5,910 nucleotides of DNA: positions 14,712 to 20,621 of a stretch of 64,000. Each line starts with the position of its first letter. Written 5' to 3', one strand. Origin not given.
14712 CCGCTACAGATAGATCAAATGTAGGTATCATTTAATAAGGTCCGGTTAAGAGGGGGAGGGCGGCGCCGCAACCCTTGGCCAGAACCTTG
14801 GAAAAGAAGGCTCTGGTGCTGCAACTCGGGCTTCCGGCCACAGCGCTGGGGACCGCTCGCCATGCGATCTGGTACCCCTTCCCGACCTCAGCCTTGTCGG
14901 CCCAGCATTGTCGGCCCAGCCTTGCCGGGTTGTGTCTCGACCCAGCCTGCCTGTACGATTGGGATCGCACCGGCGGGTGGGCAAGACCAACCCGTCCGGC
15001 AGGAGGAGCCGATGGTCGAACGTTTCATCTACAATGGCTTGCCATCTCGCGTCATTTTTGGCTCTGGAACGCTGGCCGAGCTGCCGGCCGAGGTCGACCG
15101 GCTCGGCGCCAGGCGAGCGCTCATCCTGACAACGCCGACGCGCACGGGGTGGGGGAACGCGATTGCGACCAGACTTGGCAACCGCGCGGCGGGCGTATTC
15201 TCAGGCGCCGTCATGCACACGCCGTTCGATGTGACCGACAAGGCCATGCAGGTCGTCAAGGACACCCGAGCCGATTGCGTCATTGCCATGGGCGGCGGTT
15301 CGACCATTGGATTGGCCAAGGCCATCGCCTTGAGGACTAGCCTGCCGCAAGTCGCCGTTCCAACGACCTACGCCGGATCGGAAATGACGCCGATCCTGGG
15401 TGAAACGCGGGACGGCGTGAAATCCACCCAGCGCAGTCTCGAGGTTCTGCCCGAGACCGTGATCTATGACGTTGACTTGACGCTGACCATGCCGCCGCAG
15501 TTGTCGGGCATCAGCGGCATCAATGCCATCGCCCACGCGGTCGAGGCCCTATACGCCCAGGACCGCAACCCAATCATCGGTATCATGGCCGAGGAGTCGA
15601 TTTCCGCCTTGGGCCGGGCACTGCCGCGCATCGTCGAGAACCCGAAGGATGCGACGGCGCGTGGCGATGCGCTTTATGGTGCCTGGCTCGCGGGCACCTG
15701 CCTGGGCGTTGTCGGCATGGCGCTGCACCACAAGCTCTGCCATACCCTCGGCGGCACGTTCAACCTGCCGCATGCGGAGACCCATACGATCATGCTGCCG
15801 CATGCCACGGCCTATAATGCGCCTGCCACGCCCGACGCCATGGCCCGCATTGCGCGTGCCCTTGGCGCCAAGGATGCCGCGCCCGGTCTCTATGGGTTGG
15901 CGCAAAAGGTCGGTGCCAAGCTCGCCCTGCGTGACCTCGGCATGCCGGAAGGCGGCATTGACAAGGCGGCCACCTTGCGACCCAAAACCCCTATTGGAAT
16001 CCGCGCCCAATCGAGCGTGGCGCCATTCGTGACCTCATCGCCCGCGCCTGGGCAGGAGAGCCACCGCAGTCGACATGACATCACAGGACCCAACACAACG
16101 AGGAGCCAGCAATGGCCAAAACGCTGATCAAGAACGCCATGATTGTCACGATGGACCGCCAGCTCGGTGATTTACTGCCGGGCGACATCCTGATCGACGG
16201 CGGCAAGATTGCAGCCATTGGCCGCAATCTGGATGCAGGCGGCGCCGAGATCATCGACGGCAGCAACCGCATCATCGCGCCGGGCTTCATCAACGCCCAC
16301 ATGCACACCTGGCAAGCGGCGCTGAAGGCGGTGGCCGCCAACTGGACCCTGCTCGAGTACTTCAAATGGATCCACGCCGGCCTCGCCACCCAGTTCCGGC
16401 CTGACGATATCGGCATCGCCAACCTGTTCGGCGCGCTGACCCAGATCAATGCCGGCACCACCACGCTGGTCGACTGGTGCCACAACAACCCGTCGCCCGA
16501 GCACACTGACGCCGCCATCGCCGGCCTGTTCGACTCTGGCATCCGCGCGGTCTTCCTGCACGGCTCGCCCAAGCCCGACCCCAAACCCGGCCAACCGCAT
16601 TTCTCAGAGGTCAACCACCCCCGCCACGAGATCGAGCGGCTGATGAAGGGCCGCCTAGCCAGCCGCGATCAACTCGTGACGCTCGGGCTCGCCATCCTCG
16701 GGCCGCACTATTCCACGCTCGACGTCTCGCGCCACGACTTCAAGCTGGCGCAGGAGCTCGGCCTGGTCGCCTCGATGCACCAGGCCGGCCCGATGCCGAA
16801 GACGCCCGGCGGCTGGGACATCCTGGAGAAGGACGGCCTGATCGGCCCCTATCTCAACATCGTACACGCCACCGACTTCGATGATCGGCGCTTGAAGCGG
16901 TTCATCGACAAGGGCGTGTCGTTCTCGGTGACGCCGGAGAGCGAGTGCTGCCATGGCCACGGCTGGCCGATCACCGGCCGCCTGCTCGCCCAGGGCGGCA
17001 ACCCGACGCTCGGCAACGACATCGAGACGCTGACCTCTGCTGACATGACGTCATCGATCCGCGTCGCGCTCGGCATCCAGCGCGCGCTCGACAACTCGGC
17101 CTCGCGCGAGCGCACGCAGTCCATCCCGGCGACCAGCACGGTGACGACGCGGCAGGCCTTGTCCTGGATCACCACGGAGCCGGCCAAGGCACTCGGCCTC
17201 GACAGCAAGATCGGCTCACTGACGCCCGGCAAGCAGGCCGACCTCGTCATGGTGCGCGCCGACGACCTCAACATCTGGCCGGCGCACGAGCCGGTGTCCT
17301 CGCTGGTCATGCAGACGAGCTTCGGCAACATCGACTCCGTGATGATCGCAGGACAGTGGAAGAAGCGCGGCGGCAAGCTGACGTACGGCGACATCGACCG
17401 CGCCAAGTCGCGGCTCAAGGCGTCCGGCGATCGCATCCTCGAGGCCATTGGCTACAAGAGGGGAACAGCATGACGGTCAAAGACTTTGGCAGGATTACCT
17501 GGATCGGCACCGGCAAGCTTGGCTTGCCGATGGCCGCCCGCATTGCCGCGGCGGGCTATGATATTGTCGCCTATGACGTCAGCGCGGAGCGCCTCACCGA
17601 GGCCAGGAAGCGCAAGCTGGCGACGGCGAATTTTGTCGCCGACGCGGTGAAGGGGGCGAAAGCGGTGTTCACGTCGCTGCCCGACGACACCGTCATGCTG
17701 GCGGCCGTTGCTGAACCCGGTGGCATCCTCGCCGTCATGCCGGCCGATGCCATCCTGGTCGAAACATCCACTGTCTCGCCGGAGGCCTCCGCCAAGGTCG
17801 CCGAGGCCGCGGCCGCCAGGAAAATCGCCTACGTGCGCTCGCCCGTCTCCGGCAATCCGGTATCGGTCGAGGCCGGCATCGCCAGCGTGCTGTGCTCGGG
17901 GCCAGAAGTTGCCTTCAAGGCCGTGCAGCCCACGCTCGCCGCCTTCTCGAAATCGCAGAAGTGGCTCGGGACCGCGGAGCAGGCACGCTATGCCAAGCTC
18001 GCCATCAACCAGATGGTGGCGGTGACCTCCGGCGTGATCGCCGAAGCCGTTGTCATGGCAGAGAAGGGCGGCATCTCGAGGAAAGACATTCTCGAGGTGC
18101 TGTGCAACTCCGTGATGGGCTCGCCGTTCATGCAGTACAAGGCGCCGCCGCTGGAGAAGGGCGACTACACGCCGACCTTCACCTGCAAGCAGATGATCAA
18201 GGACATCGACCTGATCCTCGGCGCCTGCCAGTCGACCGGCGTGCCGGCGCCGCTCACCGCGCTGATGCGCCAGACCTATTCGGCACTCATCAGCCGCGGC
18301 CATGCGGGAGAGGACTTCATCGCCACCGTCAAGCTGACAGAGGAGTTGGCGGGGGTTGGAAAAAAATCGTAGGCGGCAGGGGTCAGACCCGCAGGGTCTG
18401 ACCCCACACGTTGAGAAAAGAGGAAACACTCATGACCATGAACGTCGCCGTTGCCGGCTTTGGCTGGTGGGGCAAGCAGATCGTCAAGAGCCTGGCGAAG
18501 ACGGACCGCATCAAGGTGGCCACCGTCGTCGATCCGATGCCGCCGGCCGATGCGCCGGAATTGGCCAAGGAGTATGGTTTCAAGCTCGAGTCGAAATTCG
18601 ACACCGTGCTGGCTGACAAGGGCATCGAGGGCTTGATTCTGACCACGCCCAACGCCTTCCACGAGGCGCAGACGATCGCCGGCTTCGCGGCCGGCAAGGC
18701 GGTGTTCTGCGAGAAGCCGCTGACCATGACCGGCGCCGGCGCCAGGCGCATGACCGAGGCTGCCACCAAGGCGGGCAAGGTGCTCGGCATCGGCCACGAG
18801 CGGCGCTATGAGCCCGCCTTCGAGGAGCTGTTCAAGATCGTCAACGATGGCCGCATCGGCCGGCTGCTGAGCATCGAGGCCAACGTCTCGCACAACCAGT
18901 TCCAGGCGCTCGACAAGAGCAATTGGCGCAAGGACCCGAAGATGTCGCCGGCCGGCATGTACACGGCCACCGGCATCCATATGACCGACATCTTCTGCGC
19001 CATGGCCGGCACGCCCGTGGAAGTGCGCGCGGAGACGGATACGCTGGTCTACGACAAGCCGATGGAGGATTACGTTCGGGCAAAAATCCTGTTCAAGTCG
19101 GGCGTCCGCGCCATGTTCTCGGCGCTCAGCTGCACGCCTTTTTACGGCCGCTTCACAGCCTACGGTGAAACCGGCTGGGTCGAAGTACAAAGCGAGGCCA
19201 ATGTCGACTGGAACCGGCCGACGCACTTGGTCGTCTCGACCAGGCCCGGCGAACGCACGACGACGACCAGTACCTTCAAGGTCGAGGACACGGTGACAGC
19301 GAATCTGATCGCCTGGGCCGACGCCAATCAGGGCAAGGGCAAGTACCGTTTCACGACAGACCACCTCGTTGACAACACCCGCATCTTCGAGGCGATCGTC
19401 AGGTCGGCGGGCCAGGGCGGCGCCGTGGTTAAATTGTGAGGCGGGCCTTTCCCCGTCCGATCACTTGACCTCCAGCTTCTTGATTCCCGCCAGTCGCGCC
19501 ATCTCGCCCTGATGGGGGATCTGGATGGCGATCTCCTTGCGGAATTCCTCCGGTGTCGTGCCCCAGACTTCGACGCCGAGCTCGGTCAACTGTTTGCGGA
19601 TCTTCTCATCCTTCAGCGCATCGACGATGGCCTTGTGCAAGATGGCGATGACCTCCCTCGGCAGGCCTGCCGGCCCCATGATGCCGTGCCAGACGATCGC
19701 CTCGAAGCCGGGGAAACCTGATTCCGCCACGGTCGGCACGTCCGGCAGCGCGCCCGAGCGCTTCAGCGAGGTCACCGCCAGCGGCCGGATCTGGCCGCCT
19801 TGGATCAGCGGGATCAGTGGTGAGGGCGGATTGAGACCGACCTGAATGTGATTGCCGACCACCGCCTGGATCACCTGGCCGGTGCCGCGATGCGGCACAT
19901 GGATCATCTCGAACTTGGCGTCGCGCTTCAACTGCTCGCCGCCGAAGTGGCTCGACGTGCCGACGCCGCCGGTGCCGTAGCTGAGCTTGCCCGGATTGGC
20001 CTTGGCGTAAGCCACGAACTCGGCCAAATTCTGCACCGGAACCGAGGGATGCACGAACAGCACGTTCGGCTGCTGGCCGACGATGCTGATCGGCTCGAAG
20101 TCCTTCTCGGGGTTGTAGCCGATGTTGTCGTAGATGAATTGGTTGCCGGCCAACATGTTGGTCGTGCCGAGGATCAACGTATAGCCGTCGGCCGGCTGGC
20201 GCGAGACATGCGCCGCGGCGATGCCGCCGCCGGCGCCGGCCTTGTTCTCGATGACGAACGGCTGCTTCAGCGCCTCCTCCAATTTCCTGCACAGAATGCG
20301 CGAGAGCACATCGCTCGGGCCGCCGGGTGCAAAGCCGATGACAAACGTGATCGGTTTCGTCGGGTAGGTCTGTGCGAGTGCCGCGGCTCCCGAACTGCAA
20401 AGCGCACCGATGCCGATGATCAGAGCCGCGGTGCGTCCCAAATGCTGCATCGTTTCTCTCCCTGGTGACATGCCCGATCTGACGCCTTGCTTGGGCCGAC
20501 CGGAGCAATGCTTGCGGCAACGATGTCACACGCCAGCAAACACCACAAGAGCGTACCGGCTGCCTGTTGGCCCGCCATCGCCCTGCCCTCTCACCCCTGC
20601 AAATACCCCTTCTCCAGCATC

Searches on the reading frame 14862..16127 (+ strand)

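Call 83: search_protein_families(library=pfam, proteins=[window:14862-16127:+], max_evalue=0.00001)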
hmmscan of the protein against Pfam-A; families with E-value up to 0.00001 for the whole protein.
window:14862-16127:+ (421 aa): 3 families
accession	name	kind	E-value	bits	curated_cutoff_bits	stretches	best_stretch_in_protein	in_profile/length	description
PF25137.1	ADH_Fe_C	-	9.3e-41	140.1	27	1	218-371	4-166/194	Fe-containing alcohol dehydrogenase family, C-terminal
PF00465.25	Fe-ADH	-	1.5e-30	106.4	31.3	1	61-203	1-167/168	Iron-containing alcohol dehydrogenase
PF13685.12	Fe-ADH_2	-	1.7e-09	38.3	28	1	66-206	2-144/149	Iron-containing alcohol dehydrogenase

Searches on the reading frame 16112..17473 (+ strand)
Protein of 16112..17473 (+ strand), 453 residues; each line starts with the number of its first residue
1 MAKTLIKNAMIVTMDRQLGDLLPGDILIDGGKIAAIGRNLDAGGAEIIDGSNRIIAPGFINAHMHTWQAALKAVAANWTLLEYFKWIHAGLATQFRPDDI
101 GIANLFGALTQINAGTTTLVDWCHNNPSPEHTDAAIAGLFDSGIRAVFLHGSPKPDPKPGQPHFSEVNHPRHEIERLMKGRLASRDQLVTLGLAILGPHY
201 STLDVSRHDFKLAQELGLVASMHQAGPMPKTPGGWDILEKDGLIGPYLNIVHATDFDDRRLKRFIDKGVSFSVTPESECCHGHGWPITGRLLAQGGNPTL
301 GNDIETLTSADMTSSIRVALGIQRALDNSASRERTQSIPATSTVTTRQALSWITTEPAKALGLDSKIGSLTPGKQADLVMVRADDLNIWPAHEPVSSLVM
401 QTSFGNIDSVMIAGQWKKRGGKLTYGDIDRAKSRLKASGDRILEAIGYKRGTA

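Call 83: search_protein_families(library=pfam, proteins=[window:16112-17473:+], max_evalue=0.00001)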
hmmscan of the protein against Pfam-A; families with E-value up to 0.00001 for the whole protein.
window:16112-17473:+ (453 aa): 2 families
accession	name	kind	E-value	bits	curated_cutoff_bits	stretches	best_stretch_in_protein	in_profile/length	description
PF01979.26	Amidohydro_1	-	2.1e-22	80.3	25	1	54-416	1-344/345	Amidohydrolase family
PF07969.17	Amidohydro_3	-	3.6e-16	60.1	29.7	1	240-392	301-455/472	Amidohydrolase family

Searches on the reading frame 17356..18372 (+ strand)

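Call 48: search_protein_families(library=pfam, proteins=[window:17356-18372:+], max_evalue=0.001)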
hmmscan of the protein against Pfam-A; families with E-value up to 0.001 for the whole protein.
window:17356-18372:+ (338 aa): 7 families
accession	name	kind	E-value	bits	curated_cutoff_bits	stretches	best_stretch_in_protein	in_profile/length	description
PF03446.21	NAD_binding_2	-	2.3e-32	112.7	21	1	46-203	1-159/161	NAD binding domain of 6-phosphogluconate dehydrogenase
PF14833.11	NAD_binding_11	-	3.5e-23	82.6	30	1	211-327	4-121/122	NAD-binding of NADP-dependent 3-hydroxyisobutyrate dehydrogenase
PF21761.2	RedAm-like_C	-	1.2e-07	32.5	27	1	220-328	16-125/127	NADPH-dependent reductive aminase-like, C-terminal domain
PF03721.20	UDPG_MGDP_dh_N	-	2.1e-06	27.9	27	1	46-89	2-45/187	UDP-glucose/GDP-mannose dehydrogenase family, NAD binding domain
PF03807.23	F420_oxidored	-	1.3e-05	26.1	21.6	1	47-109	2-68/94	NADP oxidoreductase coenzyme F420-dependent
PF02826.25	2-Hacid_dh_C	-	0.00014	21.7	25.1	1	29-158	20-147/178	D-isomer specific 2-hydroxyacid dehydrogenase, NAD binding domain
PF02737.24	3HCDH_N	-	0.00061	20.2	22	0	47-89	2-44/180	3-hydroxyacyl-CoA dehydrogenase, NAD binding domain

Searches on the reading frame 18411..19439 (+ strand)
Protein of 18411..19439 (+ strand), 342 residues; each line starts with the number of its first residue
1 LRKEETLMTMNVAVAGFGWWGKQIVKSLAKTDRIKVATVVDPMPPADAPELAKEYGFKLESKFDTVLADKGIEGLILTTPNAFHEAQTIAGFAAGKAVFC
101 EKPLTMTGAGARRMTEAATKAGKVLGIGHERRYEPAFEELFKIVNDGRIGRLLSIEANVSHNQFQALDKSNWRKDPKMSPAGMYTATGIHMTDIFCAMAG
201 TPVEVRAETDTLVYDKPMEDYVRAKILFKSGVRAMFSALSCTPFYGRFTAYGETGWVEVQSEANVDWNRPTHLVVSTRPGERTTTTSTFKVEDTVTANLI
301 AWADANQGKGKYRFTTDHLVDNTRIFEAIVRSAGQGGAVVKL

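Call 83: search_protein_families(library=pfam, proteins=[window:18411-19439:+], max_evalue=0.00001)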
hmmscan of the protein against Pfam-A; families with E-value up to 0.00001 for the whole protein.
window:18411-19439:+ (342 aa): 3 families
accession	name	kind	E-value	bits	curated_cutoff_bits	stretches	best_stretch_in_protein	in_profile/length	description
PF01408.29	GFO_IDH_MocA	-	1.8e-21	77.5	24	1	10-129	1-120/120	Oxidoreductase family, NAD-binding Rossmann fold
PF22725.1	GFO_IDH_MocA_C3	-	2e-19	70.2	27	1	138-258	2-124/124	GFO/IDH/MocA C-terminal domain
PF02894.22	GFO_IDH_MocA_C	-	1.3e-12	48.5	22.9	1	144-341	4-217/218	Oxidoreductase family, C-terminal alpha/beta domain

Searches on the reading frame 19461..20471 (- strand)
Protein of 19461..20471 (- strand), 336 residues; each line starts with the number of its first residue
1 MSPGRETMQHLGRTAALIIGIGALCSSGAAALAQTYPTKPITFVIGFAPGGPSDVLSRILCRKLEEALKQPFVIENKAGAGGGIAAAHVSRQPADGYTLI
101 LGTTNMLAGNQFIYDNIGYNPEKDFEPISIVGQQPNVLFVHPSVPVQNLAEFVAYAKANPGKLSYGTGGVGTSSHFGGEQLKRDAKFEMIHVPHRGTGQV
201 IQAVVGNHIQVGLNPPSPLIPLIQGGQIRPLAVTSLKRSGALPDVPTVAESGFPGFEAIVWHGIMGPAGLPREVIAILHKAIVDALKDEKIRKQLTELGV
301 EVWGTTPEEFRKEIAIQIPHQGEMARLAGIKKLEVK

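Call 83: search_protein_families(library=pfam, proteins=[window:19461-20471:-], max_evalue=0.00001)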
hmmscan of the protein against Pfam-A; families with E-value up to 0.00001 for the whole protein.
window:19461-20471:- (336 aa): 1 family
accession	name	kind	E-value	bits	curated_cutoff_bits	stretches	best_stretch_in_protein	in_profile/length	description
PF03401.19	TctC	-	5.6e-66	223.3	27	1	58-324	3-268/274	Tripartite tricarboxylate transporter family receptor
